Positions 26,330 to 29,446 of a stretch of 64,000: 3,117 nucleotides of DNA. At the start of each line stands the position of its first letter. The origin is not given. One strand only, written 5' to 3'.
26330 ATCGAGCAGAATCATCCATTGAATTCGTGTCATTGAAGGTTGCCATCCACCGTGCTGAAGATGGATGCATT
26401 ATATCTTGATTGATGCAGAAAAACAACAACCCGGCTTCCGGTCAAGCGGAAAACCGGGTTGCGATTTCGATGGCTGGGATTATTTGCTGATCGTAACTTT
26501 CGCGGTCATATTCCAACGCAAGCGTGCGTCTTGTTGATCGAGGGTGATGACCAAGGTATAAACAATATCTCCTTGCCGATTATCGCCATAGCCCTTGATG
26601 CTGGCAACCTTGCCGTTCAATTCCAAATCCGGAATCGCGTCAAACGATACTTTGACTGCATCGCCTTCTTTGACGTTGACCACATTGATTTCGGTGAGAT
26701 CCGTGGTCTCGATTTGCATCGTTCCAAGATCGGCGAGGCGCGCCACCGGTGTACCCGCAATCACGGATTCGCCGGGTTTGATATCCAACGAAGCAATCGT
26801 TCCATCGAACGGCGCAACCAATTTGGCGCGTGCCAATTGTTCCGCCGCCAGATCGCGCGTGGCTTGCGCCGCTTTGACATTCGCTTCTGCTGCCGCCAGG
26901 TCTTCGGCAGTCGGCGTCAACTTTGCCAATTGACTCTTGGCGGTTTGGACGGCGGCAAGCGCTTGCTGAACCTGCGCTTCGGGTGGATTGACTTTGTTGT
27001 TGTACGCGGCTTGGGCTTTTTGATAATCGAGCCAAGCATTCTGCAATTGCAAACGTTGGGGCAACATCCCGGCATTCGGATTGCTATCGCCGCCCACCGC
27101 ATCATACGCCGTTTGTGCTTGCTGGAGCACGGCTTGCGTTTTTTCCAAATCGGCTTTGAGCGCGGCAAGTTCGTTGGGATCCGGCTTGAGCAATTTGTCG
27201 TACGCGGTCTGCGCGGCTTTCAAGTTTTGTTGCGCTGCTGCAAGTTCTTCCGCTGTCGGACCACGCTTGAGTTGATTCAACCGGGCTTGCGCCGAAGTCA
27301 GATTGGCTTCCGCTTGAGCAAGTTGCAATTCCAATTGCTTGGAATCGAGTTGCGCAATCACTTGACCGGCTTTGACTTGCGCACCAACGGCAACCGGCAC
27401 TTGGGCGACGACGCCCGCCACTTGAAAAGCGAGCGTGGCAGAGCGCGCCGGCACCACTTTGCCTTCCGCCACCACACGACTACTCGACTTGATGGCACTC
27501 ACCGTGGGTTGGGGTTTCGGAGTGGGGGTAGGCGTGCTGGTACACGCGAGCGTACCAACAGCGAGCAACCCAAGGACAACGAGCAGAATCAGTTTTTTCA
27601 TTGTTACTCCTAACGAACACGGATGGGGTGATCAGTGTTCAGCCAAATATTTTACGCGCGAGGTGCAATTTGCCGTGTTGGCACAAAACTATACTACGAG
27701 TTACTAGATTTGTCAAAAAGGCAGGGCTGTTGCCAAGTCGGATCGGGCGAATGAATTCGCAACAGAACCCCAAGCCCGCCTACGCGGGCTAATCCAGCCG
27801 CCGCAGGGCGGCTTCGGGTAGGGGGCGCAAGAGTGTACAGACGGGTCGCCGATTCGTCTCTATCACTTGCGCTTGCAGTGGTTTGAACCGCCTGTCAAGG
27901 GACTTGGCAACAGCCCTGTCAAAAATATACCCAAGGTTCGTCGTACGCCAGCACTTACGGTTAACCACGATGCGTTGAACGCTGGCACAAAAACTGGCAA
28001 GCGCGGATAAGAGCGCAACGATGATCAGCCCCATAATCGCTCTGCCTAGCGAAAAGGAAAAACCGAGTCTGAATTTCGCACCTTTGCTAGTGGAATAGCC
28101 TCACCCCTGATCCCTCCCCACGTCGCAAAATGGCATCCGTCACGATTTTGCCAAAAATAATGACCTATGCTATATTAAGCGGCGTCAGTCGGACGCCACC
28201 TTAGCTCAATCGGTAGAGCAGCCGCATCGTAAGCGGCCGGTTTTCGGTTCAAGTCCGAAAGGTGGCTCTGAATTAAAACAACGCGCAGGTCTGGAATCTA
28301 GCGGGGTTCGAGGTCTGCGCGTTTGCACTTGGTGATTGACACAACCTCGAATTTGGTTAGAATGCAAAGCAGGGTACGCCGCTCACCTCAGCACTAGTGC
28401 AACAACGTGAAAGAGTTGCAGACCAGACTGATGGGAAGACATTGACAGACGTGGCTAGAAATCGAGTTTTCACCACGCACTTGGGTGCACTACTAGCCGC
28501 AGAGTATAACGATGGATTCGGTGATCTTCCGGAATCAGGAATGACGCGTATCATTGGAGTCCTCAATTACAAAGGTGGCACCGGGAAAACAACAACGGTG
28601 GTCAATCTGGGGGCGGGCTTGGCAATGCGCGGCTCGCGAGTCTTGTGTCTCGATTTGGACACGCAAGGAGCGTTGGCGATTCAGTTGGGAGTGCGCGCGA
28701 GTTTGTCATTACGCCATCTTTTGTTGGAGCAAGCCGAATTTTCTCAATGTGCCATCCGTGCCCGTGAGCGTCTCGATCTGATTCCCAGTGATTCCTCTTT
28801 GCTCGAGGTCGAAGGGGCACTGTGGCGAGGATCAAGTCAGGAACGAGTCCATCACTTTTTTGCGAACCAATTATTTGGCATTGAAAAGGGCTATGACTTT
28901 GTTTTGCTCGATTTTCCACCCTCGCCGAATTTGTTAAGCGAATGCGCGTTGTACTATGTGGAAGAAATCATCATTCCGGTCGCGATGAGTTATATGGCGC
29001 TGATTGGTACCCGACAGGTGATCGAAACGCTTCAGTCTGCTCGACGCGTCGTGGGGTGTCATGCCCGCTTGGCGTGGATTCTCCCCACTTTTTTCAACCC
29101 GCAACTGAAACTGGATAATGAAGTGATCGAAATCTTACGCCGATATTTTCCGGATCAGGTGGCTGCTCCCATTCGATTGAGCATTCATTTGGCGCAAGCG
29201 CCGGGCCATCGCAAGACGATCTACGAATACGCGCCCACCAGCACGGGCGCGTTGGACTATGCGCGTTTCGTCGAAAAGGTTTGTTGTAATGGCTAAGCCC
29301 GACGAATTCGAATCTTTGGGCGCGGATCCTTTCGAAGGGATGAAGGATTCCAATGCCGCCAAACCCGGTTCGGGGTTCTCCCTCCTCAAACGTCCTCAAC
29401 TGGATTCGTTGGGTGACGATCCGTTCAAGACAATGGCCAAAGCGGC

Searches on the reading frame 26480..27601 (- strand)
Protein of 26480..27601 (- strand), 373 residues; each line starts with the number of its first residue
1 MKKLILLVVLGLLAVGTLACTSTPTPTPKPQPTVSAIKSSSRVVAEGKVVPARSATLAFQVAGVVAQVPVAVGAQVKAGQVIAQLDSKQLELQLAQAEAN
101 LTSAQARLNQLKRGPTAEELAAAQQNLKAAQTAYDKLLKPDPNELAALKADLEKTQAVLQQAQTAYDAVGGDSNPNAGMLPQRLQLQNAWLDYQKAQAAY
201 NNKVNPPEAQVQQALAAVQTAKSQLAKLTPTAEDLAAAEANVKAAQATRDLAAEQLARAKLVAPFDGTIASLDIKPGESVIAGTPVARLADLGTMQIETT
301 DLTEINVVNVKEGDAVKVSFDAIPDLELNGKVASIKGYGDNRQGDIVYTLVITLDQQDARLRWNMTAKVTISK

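Call 19: search_protein_families(library=pfam, proteins=[window:26480-27601:-])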
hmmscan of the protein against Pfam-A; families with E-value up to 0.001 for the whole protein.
window:26480-27601:- (373 aa): 4 families
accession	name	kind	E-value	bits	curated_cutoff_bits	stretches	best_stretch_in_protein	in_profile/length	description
PF16576.10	HlyD_D23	-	2.5e-16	60.1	30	2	197-367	60-214/214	Barrel-sandwich domain of CusB or HlyD membrane-fusion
PF13437.12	HlyD_3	-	1.2e-14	55.4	22.2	1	261-358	2-97/106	HlyD family secretion protein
PF13533.13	Biotin_lipoyl_2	-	1.4e-09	38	29.8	1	56-86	2-32/32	Biotin-lipoyl like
PF00364.28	Biotin_lipoyl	-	1.3e-07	31.7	22.1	0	60-85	48-73/73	Biotin-requiring enzyme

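Call 78: find_encoding_contigs(protein=window:26480-27601:-, flank=10000, max_places=5)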
Protein window:26480-27601:- (373 aa): 2 contigs read that carry it; 1 place shown.
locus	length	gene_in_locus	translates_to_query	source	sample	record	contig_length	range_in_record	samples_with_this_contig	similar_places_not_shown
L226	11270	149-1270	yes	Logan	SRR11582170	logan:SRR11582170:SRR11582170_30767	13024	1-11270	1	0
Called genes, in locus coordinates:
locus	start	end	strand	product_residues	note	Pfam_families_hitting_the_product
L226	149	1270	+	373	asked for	PF25919:BSH_CusB (faint), PF00364:Biotin_lipoyl (faint), PF25917:BSH_RND, PF25973:BSH_CzcB (weak), PF25984:BSH_YknX (faint), PF25990:Beta-barrel_YknX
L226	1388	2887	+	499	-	-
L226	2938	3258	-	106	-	-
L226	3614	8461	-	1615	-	-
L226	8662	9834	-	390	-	PF01546:Peptidase_M20, PF07687:M20_dimer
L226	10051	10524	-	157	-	PF11716:MDMPI_N (weak), PF12867:DinB_2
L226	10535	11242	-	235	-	PF01138:RNase_PH, PF03725:RNase_PH_C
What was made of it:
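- Tried and rejected: The only other contig with the identical HlyD-like protein breaks inside the element, so the question stays open (call 78).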

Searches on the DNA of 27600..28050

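Call 55: search_rna_families(source=window, start=27600, end=28050, threshold=evalue, max_evalue=1)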
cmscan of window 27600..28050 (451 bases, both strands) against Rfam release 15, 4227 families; matches with E-value up to 1: 1.
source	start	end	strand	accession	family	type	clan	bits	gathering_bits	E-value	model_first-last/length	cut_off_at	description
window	27768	27791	+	RF01356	CRISPR-DR28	Gene; CRISPR;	-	26.1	35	0.016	1-24/24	no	CRISPR RNA direct repeat element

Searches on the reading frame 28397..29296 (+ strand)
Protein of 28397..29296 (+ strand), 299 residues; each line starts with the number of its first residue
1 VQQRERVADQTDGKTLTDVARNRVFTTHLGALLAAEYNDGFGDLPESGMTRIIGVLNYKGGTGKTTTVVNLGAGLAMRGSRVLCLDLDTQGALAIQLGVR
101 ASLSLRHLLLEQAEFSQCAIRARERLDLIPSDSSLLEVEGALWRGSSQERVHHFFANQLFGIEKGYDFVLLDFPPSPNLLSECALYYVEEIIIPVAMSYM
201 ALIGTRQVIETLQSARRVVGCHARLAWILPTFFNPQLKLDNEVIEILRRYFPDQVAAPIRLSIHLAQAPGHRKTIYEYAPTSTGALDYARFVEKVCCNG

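Call 37: search_protein_families(library=pfam, proteins=[window:28397-29296:+])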
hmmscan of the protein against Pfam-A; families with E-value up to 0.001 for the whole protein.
window:28397-29296:+ (299 aa): 6 families
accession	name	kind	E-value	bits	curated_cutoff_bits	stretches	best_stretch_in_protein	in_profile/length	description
PF13614.12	AAA_31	-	3.9e-38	131.6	27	1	50-217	1-169/177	AAA domain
PF01656.29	CbiA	-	1.8e-15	57.4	25.4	1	54-274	2-124/125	CobQ/CobB/MinD/ParA nucleotide binding domain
PF06564.18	CBP_BcsQ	-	3e-10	40.4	21.3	1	52-283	3-221/234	Cellulose biosynthesis protein BcsQ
PF09140.17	MipZ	-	2.5e-09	37.3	20.7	1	52-201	2-135/262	ATPase MipZ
PF10609.15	ParA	-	2.9e-09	37.2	27.1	1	50-177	3-123/246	NUBPL iron-transfer P-loop NTPase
PF00142.24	Fer4_NifH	-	3.2e-06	27.3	25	0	59-88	8-37/271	4Fe-4S iron sulfur cluster binding proteins, NifH/frxC family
